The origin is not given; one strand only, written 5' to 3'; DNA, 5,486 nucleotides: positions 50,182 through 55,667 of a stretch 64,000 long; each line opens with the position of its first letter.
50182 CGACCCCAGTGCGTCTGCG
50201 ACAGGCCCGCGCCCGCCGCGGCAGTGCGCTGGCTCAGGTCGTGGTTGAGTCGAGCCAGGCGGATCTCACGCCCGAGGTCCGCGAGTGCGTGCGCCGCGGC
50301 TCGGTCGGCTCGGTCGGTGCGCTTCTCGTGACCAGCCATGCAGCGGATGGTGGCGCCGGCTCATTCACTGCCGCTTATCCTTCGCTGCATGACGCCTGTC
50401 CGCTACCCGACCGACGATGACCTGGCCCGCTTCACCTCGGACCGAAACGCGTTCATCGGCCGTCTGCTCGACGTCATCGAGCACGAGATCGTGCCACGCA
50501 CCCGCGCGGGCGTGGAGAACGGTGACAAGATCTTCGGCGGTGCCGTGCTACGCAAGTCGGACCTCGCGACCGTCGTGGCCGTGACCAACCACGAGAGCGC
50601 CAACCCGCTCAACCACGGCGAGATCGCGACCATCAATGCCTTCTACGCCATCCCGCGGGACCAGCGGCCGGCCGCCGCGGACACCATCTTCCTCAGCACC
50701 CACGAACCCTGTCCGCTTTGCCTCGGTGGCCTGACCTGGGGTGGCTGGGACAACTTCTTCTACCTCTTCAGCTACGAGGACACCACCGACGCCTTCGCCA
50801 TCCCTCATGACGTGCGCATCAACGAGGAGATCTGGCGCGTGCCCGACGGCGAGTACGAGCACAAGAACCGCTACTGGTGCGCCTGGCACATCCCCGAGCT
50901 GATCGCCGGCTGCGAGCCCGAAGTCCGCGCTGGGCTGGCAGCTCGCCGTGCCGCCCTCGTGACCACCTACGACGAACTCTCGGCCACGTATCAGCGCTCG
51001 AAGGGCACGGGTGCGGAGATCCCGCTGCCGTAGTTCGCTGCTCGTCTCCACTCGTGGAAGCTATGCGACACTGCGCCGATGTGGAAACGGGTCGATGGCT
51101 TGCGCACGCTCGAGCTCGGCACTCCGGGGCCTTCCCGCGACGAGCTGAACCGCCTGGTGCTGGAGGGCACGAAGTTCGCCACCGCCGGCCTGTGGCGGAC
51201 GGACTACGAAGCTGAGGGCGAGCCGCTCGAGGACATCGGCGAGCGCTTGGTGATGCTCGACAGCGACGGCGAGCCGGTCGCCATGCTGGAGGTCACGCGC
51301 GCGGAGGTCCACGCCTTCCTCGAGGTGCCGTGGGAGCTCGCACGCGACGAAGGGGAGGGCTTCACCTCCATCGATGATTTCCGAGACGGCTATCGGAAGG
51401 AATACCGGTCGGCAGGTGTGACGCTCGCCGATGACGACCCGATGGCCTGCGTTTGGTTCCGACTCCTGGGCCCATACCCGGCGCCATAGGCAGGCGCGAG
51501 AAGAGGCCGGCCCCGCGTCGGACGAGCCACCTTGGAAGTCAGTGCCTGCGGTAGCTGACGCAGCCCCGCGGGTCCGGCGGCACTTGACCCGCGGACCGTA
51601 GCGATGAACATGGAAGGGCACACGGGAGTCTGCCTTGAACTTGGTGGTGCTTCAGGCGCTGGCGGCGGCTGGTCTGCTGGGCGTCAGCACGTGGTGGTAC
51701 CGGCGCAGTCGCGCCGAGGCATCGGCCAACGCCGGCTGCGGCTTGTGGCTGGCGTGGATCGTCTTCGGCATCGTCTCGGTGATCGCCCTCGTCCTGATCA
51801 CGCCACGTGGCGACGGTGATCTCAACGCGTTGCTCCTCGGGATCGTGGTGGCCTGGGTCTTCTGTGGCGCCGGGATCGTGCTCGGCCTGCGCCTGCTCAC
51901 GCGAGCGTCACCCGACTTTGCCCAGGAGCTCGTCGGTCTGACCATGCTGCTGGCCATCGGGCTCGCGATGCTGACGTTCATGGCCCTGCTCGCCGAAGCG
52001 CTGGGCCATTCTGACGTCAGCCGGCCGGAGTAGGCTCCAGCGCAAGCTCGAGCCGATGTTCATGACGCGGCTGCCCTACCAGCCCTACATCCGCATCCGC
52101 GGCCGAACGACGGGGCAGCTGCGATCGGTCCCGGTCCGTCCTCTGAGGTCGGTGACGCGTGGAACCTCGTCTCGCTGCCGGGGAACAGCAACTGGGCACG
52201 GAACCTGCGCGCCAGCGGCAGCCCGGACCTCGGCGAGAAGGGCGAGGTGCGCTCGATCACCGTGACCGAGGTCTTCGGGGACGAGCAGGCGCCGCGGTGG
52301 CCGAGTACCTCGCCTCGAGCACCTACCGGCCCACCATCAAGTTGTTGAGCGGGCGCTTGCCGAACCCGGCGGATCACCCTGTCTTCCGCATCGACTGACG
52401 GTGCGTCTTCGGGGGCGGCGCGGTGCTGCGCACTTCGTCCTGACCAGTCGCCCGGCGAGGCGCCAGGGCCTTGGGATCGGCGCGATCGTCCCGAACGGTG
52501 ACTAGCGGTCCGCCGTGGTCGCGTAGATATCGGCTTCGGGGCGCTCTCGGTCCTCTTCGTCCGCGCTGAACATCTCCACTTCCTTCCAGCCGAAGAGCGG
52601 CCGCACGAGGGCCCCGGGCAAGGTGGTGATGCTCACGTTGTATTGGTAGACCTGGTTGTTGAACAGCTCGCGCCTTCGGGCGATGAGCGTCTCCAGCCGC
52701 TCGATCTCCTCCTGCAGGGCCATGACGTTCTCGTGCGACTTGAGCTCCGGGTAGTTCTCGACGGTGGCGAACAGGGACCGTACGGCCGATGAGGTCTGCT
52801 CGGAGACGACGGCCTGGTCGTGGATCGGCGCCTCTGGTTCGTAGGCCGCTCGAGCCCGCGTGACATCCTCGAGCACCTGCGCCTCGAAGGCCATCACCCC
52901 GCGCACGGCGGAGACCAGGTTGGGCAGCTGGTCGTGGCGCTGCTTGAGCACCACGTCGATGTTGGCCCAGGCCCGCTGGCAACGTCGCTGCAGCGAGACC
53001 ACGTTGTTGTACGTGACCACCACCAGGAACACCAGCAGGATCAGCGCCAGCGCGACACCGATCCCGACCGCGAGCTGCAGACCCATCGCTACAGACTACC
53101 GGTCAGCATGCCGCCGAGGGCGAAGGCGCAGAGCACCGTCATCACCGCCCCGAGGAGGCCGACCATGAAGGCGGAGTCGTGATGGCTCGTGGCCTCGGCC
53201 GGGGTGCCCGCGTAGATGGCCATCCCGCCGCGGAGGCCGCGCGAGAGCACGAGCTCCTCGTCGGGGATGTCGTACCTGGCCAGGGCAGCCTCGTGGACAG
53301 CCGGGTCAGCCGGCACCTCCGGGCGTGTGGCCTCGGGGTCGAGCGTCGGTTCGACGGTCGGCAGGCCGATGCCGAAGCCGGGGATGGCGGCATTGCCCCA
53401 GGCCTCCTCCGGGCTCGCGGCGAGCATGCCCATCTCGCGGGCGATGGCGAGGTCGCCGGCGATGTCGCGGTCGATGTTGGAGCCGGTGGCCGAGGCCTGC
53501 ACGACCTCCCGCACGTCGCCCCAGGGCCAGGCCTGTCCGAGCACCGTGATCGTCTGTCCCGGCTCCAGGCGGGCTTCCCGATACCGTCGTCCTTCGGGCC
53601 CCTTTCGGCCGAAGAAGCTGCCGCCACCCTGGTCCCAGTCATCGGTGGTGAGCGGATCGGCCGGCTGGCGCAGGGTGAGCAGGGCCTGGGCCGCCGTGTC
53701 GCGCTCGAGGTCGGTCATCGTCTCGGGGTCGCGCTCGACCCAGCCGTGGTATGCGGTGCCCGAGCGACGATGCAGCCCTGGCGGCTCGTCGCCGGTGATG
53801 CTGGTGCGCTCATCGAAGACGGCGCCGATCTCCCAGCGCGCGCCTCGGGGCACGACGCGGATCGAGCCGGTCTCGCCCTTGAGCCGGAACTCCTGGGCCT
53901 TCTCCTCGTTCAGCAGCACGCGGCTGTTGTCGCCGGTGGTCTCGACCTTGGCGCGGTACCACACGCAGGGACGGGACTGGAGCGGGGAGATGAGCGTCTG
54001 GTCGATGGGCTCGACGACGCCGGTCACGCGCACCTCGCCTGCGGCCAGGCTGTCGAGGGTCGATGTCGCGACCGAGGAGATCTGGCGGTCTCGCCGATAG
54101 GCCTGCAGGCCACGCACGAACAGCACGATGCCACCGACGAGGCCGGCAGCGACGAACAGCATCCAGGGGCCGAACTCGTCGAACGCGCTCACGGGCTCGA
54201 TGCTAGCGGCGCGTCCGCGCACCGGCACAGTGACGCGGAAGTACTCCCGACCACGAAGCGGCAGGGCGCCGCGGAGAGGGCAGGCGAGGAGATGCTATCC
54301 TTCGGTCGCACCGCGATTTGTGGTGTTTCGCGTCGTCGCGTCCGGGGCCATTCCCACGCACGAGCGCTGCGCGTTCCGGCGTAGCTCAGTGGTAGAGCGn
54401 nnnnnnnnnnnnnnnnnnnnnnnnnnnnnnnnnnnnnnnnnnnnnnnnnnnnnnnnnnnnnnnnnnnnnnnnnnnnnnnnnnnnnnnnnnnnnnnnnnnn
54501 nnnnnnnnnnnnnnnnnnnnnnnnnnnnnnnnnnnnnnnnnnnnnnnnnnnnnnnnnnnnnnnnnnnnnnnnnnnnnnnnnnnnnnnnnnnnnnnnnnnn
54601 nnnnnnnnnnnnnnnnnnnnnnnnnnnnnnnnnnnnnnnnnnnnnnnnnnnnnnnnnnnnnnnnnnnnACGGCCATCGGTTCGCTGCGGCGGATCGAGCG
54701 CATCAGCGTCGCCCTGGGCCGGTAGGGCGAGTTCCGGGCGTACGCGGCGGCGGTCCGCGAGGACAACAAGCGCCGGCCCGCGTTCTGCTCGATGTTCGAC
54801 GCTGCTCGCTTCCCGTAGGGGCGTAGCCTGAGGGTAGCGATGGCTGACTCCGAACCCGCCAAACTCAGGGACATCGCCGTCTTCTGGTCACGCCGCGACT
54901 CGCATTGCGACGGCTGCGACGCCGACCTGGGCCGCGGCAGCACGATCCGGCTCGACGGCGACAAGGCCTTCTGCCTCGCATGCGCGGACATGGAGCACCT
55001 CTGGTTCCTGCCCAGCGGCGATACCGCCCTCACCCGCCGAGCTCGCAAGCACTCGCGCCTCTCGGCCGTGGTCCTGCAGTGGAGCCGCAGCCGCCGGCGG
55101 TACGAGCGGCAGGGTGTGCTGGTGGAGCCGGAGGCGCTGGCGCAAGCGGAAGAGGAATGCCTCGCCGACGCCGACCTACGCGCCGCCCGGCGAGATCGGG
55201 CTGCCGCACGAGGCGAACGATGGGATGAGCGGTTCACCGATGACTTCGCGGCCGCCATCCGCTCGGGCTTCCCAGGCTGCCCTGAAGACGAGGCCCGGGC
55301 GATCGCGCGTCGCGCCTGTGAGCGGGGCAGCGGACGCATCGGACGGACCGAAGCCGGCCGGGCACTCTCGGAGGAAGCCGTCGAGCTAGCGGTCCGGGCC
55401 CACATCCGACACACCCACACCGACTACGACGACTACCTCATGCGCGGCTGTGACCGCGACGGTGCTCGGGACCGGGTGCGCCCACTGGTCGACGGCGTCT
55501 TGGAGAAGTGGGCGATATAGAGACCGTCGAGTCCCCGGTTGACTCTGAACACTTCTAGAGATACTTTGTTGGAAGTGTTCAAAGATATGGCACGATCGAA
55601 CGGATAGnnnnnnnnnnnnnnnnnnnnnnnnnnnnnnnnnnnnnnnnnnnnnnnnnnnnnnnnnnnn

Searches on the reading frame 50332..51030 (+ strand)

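Call 45: search_protein_families(library=pfam, proteins=[window:50332-51030:+], max_evalue=0.01)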
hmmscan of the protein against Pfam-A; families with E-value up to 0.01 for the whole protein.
window:50332-51030:+ (233 aa): 2 families
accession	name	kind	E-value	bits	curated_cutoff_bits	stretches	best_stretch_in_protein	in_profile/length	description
PF00383.29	dCMP_cyt_deam_1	-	5.8e-05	23.4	25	1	69-144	26-100/102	Cytidine and deoxycytidylate deaminase zinc-binding region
PF14437.12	MafB19-deam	-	0.0014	19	27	1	81-151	38-106/142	MafB19-like deaminase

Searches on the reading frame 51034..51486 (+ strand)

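Call 45: search_protein_families(library=pfam, proteins=[window:51034-51486:+], max_evalue=0.01)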
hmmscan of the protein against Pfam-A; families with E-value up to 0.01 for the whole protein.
window:51034-51486:+ (151 aa): 1 family
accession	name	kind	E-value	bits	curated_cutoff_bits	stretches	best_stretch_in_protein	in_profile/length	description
PF04266.20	ASCH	-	2.1e-11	44.9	21.2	1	36-144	5-101/103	ASCH domain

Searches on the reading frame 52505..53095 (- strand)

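Call 46: search_protein_families(library=pfam, proteins=[window:52505-53095:-], max_evalue=0.01)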
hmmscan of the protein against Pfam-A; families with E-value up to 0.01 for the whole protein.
window:52505-53095:- (197 aa): 1 family
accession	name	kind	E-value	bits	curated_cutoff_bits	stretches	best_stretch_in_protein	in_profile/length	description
PF04011.17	LemA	-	8.9e-43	146.1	26.2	1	42-187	1-146/149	LemA family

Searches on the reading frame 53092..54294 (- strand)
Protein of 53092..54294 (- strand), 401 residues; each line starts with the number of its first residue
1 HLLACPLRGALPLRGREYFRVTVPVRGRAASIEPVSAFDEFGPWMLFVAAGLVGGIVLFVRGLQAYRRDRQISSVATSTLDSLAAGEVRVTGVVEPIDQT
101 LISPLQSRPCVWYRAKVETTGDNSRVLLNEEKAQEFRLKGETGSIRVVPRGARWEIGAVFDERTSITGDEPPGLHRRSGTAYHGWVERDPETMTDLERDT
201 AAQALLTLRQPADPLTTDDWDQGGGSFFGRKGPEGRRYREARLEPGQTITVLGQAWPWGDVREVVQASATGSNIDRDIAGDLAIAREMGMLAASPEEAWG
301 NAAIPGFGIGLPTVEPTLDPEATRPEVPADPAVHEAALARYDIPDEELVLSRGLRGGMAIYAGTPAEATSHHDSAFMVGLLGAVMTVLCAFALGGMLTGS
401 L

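Call 46: search_protein_families(library=pfam, proteins=[window:53092-54294:-], max_evalue=0.01)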
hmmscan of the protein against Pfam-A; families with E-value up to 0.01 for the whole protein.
window:53092-54294:- (401 aa): 1 family
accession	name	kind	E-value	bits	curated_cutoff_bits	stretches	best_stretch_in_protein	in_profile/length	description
PF12483.13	GIDE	-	8.4e-07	29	23.6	0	117-164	12-61/160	E3 Ubiquitin ligase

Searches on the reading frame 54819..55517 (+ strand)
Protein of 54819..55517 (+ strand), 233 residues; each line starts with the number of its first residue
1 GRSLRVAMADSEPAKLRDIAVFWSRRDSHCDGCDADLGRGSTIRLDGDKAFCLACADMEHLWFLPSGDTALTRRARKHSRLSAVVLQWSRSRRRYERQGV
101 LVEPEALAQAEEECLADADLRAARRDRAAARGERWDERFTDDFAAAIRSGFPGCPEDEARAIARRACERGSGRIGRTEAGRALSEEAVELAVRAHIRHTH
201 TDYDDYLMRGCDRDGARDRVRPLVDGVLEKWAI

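Call 45: search_protein_families(library=pfam, proteins=[window:54819-55517:+], max_evalue=0.01)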
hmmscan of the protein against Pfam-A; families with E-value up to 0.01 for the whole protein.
window:54819-55517:+ (233 aa): 1 family
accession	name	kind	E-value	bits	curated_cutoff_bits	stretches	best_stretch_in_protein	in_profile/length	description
PF10056.14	DUF2293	-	2.4e-26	92.1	25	1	146-231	1-84/85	Uncharacterized conserved protein (DUF2293)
